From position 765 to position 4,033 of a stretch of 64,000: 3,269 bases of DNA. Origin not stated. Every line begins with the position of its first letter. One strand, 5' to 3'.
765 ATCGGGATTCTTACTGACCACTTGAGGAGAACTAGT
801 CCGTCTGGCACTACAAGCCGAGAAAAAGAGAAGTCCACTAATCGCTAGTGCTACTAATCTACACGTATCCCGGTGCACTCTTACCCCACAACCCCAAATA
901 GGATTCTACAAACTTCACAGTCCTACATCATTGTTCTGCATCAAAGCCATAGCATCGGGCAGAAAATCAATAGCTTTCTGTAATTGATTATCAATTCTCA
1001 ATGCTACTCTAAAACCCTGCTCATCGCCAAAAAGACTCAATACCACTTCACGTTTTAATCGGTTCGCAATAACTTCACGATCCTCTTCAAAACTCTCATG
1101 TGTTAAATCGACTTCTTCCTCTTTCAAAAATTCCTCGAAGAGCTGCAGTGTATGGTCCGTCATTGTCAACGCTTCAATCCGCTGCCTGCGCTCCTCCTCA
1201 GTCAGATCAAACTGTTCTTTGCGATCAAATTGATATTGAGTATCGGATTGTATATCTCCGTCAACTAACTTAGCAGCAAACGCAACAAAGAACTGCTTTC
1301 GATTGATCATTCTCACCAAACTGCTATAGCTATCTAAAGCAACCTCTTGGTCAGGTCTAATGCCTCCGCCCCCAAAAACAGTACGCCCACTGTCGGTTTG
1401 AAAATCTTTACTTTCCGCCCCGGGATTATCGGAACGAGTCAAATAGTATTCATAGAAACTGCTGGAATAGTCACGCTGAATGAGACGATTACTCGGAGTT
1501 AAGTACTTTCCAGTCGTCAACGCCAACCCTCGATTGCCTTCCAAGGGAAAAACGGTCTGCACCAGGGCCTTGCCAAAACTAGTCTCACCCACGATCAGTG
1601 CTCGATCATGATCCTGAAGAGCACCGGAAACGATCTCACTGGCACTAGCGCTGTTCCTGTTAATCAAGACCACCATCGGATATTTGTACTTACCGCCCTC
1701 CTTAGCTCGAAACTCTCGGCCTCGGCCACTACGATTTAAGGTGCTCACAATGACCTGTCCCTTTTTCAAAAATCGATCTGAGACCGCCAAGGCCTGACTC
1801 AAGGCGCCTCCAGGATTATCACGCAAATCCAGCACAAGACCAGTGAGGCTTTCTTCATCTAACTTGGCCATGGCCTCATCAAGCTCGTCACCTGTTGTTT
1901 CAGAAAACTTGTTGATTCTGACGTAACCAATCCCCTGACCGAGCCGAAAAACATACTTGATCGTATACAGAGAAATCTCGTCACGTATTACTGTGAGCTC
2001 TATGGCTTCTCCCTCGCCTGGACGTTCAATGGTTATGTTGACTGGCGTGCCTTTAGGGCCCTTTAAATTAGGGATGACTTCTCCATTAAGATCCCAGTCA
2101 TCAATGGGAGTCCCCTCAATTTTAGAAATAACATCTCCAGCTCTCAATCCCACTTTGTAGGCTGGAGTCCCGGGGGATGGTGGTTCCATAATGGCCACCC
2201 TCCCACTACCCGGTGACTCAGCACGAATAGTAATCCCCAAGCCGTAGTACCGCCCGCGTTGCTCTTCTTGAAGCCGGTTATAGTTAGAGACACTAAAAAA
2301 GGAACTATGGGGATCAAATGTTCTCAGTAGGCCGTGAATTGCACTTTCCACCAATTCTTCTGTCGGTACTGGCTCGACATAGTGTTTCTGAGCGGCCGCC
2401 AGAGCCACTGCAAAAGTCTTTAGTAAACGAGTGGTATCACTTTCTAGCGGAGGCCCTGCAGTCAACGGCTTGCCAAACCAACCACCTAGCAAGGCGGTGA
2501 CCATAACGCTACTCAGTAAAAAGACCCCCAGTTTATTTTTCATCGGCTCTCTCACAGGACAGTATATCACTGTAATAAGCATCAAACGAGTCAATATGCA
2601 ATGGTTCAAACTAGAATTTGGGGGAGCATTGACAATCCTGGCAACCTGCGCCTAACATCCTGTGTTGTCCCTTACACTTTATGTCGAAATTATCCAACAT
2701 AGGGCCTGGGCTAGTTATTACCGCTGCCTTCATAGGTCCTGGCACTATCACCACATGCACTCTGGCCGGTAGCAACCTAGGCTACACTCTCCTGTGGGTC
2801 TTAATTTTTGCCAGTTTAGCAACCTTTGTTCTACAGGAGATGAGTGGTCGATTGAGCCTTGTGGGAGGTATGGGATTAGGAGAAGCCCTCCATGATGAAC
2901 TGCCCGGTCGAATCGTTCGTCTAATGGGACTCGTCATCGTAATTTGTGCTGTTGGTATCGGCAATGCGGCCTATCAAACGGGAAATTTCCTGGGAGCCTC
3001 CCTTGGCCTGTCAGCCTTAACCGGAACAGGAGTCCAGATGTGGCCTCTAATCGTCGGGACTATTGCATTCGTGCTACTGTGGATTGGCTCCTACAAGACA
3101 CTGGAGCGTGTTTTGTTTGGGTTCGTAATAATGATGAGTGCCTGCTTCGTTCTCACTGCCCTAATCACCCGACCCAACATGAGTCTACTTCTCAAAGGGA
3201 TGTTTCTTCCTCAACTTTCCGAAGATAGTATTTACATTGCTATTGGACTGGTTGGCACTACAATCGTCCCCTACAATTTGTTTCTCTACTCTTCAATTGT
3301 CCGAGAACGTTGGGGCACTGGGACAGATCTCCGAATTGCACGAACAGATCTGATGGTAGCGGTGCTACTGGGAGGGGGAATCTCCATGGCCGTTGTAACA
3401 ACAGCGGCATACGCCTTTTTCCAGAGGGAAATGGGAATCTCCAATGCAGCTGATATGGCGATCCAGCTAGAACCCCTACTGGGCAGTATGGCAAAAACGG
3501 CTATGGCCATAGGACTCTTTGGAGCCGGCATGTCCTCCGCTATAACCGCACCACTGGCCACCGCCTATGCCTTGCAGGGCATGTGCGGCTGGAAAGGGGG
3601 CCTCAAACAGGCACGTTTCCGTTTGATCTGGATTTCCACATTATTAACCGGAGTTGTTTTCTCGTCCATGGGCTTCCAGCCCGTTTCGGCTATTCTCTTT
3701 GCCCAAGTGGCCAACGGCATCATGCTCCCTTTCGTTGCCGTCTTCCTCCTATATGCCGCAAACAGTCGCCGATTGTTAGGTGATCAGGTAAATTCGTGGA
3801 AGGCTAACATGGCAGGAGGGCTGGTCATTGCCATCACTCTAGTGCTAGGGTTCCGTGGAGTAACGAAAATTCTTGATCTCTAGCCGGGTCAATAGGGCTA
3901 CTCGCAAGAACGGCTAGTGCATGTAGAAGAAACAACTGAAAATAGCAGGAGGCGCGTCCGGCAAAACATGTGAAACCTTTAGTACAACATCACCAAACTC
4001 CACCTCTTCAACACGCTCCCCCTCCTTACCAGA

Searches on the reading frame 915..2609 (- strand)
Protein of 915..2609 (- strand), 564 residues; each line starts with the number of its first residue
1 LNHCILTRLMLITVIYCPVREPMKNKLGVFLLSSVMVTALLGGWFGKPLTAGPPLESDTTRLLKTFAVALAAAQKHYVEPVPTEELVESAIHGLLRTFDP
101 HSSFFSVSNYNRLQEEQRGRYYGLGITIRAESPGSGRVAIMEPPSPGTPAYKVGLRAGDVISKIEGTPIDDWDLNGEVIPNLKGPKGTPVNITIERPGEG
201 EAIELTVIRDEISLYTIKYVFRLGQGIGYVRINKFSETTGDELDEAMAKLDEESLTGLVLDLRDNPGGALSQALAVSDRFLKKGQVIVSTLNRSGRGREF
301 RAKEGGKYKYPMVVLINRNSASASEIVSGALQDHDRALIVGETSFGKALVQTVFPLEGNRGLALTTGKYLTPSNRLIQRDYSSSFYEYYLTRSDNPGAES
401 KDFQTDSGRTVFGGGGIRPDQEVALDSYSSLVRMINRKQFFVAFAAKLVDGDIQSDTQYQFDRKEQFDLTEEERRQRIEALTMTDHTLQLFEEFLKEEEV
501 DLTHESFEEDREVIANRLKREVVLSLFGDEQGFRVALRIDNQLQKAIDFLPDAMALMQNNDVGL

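Call 12: search_protein_families(library=pfam, proteins=[window:915-2609:-], max_evalue=0.001)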
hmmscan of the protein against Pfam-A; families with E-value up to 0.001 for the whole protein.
window:915-2609:- (564 aa): 5 families
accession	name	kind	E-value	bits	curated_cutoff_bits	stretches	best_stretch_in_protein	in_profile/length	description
PF03572.23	Peptidase_S41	-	5e-50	169.7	24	1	227-379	2-156/165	Peptidase family S41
PF17820.7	PDZ_6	-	5.8e-09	36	27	1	145-196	6-54/54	PDZ domain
PF13180.12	PDZ_2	-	3.3e-08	34.1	27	1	124-207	3-80/80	PDZ domain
PF00595.29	PDZ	-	4.9e-06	27.3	23.2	1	120-194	8-80/81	PDZ domain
PF22694.1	CtpB_N-like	-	0.00026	21.8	27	1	62-104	37-80/85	Activating protease CtpB N-terminal domain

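Call 50: search_protein_families(library=ncbifam, proteins=[window:915-2609:-], max_evalue=0.00001)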
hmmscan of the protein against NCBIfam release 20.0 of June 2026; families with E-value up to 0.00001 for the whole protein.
window:915-2609:- (564 aa): 11 families
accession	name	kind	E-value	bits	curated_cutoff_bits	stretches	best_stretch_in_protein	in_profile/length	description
TIGR00225.1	prc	subfamily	1.4e-84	284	218.6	1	77-379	4-305/335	C-terminal processing peptidase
TIGR03900.1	prc_long_Delta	hypoth_equivalog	3.1e-76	257.1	660.95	1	74-378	91-394/973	MXAN_5808 family serine peptidase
NF052377.1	lmo1851_S41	exception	2.3e-67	227.7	725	1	69-378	53-357/468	lmo1851 family serine protease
NF045590.1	Cterm_S41_CtpC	exception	1.6e-66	224.8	665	1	85-380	78-370/418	carboxyl-terminal processing protease CtpC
NF045588.1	Cterm_S41_CtpA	exception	5.8e-66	223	625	1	75-379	63-367/401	carboxyl-terminal processing protease CtpA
NF045589.1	Cterm_S41_CtpB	exception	3.1e-65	220.5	633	1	96-378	90-370/416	carboxyl-terminal processing protease CtpB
NF045591.1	Cterm_S41_CtpZ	exception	1.7e-60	204.8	525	1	80-380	68-366/403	carboxyl-terminal processing protease CtpZ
NF051464.1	tail_spec_CT441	exception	1.7e-47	162.6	700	1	89-378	214-515/645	tail-specific protease Tsp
NF008388.1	PRK11186.1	exception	6.1e-40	137.2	825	1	83-352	207-482/663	carboxy terminal-processing peptidase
NF058627.1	S41_Gfo1087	equivalog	6.8e-17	61.5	455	1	98-277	93-274/489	GFO_1087 family putative carboxy terminal peptidase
NF033424.1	chlamy_CPAF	equivalog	5.8e-11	41.7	250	0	307-346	454-493/564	protease-like activity factor CPAF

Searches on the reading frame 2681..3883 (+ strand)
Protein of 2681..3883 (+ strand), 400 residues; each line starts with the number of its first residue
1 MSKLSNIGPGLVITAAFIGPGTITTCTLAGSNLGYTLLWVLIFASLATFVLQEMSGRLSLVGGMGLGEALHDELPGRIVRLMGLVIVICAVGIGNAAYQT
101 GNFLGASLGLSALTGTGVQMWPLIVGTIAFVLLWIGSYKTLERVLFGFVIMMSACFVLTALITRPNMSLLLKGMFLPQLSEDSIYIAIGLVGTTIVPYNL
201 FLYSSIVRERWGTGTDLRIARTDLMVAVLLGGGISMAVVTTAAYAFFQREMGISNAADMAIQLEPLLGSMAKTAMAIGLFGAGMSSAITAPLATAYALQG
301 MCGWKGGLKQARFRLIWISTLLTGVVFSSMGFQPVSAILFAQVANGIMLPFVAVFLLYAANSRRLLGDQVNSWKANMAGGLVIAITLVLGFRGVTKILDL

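Call 12: search_protein_families(library=pfam, proteins=[window:2681-3883:+], max_evalue=0.001)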
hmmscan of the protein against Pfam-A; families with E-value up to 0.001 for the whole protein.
window:2681-3883:+ (400 aa): 1 family
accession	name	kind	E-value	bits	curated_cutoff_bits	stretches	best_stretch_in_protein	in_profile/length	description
PF01566.24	Nramp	-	9.7e-91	304.9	29.8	1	23-372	1-356/357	Natural resistance-associated macrophage protein-like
